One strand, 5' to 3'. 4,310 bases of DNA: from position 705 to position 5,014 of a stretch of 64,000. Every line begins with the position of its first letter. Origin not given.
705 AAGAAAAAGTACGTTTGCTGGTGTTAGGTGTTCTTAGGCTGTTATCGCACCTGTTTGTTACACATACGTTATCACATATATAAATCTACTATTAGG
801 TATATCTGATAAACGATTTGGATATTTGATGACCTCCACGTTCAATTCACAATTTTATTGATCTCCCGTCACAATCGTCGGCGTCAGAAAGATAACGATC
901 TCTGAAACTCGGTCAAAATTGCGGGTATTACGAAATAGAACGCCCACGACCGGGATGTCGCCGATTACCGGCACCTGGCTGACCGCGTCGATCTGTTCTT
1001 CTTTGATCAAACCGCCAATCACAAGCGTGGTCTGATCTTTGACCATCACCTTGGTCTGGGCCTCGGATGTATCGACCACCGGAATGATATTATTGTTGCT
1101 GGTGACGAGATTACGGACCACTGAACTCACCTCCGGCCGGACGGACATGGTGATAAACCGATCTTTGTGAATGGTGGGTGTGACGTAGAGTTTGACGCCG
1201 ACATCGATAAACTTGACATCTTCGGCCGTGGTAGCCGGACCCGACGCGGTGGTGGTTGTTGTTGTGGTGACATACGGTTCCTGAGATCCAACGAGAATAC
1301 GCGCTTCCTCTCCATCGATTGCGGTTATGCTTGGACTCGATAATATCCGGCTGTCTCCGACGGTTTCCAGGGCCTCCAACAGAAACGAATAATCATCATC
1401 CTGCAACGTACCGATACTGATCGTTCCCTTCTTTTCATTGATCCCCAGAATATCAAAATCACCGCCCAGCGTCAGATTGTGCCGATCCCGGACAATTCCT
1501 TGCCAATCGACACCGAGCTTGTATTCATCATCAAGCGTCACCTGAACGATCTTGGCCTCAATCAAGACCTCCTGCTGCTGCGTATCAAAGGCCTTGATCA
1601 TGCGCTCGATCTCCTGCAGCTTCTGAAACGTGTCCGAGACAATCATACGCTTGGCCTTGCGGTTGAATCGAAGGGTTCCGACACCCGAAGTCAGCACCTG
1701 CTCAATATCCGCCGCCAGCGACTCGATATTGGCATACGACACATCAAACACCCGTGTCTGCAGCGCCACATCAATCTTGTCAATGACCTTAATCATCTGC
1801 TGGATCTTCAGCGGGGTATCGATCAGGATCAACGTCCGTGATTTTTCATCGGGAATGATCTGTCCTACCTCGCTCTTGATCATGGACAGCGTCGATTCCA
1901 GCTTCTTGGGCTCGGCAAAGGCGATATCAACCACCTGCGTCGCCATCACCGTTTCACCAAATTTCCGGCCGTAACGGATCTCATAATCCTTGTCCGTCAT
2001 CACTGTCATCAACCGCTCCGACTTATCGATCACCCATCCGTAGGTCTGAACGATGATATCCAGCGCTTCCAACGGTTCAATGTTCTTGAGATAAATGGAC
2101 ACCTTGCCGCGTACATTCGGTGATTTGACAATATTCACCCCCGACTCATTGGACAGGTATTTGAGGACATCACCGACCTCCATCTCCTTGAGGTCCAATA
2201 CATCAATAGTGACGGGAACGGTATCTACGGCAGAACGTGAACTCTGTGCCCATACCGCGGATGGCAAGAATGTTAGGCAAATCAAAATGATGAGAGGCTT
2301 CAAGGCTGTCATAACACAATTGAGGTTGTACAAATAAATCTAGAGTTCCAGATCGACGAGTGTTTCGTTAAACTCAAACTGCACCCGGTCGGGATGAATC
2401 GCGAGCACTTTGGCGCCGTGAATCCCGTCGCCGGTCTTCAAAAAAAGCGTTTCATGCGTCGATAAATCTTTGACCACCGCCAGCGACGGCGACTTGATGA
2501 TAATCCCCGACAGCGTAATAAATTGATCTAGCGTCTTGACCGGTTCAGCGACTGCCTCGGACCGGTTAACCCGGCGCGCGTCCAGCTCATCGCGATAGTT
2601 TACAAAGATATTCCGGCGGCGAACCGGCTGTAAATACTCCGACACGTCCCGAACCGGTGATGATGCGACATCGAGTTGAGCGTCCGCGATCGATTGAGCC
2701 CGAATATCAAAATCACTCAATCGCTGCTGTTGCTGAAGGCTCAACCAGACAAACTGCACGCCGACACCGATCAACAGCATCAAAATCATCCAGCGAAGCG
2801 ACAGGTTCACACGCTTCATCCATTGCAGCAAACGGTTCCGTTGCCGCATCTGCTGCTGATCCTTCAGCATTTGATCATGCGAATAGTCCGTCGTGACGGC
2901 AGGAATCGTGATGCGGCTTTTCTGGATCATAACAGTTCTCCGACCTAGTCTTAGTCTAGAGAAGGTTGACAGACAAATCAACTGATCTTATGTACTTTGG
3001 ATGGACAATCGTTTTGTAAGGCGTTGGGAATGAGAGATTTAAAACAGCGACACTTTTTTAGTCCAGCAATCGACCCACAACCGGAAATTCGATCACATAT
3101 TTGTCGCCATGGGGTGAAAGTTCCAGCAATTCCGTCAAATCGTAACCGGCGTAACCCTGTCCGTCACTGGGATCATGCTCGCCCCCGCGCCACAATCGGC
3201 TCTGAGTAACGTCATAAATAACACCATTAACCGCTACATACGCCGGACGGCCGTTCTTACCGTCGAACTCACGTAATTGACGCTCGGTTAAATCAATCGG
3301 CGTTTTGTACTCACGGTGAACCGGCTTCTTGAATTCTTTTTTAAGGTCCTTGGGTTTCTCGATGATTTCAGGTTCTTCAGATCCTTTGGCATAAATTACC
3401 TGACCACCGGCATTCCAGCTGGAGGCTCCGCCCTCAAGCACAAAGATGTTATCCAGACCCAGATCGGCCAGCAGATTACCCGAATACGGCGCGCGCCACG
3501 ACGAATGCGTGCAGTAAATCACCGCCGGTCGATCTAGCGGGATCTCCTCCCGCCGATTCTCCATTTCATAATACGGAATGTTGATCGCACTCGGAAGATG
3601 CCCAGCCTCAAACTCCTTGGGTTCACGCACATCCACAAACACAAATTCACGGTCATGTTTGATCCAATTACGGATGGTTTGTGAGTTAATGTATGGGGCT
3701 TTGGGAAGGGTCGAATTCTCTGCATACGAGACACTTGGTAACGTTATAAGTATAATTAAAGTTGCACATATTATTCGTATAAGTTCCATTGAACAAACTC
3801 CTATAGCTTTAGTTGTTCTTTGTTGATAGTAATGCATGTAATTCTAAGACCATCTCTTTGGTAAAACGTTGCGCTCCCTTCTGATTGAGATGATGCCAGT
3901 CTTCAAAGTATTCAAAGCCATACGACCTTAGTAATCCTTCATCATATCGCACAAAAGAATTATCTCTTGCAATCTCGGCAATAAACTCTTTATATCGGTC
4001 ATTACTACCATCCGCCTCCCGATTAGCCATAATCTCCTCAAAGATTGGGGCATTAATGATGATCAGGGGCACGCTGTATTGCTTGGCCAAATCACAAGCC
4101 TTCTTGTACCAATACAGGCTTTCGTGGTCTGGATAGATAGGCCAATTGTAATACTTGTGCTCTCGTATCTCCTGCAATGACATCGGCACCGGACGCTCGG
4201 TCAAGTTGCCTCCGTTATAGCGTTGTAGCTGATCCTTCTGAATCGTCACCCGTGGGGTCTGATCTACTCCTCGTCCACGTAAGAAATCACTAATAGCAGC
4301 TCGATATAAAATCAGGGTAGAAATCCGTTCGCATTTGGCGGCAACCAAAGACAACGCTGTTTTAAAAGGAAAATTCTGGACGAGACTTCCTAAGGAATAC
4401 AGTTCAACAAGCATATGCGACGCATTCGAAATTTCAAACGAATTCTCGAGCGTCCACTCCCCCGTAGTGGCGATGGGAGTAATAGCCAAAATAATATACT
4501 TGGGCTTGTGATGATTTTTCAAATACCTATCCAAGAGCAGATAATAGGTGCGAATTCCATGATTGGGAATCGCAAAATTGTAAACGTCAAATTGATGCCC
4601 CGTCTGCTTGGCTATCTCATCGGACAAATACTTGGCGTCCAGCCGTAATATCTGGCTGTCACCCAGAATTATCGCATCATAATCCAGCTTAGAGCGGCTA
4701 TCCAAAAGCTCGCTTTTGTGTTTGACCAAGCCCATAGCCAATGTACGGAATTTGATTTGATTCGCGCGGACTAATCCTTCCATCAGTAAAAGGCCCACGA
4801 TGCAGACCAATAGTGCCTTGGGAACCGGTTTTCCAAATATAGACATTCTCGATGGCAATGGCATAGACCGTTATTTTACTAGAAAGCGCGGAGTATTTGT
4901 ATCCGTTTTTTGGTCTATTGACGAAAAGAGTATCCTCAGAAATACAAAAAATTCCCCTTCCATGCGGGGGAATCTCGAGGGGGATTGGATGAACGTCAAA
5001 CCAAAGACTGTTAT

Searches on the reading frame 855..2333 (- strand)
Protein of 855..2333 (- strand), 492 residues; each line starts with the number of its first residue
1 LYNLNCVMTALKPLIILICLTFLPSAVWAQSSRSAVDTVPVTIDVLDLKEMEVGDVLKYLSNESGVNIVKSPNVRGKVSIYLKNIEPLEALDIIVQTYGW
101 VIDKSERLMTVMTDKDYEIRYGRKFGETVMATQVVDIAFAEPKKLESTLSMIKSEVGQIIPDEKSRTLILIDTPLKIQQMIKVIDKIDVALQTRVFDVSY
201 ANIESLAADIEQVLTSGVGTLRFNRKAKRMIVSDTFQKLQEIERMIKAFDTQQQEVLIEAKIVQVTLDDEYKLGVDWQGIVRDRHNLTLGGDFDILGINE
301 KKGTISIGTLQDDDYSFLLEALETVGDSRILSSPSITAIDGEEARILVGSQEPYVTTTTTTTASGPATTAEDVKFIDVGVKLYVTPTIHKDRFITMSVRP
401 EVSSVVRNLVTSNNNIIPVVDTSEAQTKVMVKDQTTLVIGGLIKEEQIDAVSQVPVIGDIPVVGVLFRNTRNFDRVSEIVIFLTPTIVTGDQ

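Call 46: search_protein_families(library=pfam, proteins=[window:855-2333:-], max_evalue=0.001)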
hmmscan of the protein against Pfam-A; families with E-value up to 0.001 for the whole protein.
window:855-2333:- (492 aa): 2 families
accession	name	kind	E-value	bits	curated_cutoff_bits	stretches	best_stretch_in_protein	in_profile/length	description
PF00263.26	Secretin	-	5.6e-47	159.9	27.5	1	321-488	1-168/169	Bacterial type II and III secretion system protein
PF03958.22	Secretin_N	-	4.1e-15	56.2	28.2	2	193-254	1-68/69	Bacterial type II/III secretion system short domain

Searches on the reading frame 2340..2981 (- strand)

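Call 46: search_protein_families(library=pfam, proteins=[window:2340-2981:-], max_evalue=0.001)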
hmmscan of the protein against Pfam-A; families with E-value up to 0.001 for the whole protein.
window:2340-2981:- (213 aa): 1 family
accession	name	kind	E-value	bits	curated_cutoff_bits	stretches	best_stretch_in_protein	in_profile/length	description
PF11356.14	T2SSC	-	3.9e-05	23.9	27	1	64-203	1-131/141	Type II secretion system protein C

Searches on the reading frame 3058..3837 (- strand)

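Call 46: search_protein_families(library=pfam, proteins=[window:3058-3837:-], max_evalue=0.001)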
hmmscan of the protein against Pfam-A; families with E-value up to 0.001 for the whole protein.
window:3058-3837:- (259 aa): 2 families
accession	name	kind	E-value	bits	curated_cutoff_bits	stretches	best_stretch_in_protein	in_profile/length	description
PF00581.25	Rhodanese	-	2.5e-16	60.4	22.2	1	61-143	10-101/102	Rhodanese-like domain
PF00173.33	Cyt-b5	-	4.7e-05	23.8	23.7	1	184-257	1-73/74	Cytochrome b5-like Heme/Steroid binding domain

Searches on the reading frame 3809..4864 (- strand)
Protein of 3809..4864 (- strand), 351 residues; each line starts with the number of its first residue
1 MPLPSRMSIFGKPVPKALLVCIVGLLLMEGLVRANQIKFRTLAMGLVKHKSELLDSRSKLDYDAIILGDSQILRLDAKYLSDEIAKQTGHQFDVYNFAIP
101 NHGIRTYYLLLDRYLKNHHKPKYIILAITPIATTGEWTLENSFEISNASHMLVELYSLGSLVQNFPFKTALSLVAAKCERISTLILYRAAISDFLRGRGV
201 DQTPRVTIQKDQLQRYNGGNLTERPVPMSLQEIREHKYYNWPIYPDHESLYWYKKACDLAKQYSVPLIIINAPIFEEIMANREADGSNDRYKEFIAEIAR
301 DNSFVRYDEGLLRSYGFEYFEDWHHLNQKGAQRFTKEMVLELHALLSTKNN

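Call 11: search_protein_families(library=ncbifam, proteins=[window:3809-4864:-], max_evalue=0.01)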
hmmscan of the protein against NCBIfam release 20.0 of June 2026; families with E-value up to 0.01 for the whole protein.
window:3809-4864:- (351 aa): 0 families

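Call 46: search_protein_families(library=pfam, proteins=[window:3809-4864:-], max_evalue=0.001)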
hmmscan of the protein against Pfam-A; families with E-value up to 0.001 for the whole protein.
window:3809-4864:- (351 aa): 1 family
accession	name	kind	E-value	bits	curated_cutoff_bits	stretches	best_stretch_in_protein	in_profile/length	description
PF07611.17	DUF1574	-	1.3e-09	38.3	29.1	1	64-340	65-340/342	Protein of unknown function (DUF1574)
